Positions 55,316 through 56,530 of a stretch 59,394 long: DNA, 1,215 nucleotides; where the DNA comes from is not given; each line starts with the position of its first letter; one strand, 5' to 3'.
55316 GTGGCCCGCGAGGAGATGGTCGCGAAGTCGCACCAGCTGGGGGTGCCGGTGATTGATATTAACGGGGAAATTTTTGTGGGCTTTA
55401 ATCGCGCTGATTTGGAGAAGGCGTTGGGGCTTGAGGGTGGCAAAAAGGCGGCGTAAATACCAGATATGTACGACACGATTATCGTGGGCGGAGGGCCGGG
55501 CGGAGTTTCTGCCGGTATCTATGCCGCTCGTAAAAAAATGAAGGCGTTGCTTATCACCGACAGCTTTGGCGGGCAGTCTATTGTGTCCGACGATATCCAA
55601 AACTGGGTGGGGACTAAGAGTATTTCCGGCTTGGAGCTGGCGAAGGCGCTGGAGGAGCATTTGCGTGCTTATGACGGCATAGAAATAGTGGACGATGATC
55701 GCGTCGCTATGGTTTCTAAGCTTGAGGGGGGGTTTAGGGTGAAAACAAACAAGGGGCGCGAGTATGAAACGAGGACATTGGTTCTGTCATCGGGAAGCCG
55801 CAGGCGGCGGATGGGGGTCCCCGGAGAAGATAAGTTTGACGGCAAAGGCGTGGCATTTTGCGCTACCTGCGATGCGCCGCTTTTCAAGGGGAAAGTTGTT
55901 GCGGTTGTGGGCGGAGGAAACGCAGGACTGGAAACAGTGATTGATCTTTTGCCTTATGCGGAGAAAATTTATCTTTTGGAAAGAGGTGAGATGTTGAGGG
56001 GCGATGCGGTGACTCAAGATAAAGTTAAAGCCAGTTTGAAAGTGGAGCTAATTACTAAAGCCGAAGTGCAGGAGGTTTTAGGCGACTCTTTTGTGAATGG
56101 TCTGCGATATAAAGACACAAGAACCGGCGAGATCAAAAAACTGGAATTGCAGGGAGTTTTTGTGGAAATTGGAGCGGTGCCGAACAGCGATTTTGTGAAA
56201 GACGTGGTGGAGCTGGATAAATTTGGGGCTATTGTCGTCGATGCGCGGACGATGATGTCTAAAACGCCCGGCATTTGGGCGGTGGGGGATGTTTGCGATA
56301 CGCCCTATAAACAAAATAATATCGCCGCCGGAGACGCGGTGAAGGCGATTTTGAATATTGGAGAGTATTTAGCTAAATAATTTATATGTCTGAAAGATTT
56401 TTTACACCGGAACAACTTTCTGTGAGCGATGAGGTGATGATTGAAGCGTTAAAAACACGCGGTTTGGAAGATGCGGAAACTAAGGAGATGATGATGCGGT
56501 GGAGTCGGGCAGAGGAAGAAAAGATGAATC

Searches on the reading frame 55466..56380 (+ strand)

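Call 56: search_protein_families(library=pfam, proteins=[window:55466-56380:+], max_evalue=0.00001)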
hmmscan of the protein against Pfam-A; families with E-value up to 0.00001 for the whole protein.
window:55466-56380:+ (304 aa): 6 families
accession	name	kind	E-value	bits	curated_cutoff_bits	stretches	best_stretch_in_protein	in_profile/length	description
PF07992.20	Pyr_redox_2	-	3e-40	138.9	26.1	1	2-283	1-283/291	Pyridine nucleotide-disulphide oxidoreductase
PF13738.12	Pyr_redox_3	-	1.2e-22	81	30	1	50-274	75-305/305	Pyridine nucleotide-disulphide oxidoreductase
PF00070.33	Pyr_redox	-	2.1e-09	38.2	22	1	145-212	2-76/82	Pyridine nucleotide-disulphide oxidoreductase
PF03486.20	HI0933_like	-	1.1e-08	35.3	50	0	3-31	2-30/244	HI0933-like protein Rossmann domain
PF12831.13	FAD_oxidored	-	2.2e-06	27.7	27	0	3-49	1-52/416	FAD dependent oxidoreductase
PF01134.28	GIDA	-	9.7e-06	25.3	22.1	0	3-72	1-62/391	Glucose inhibited division protein A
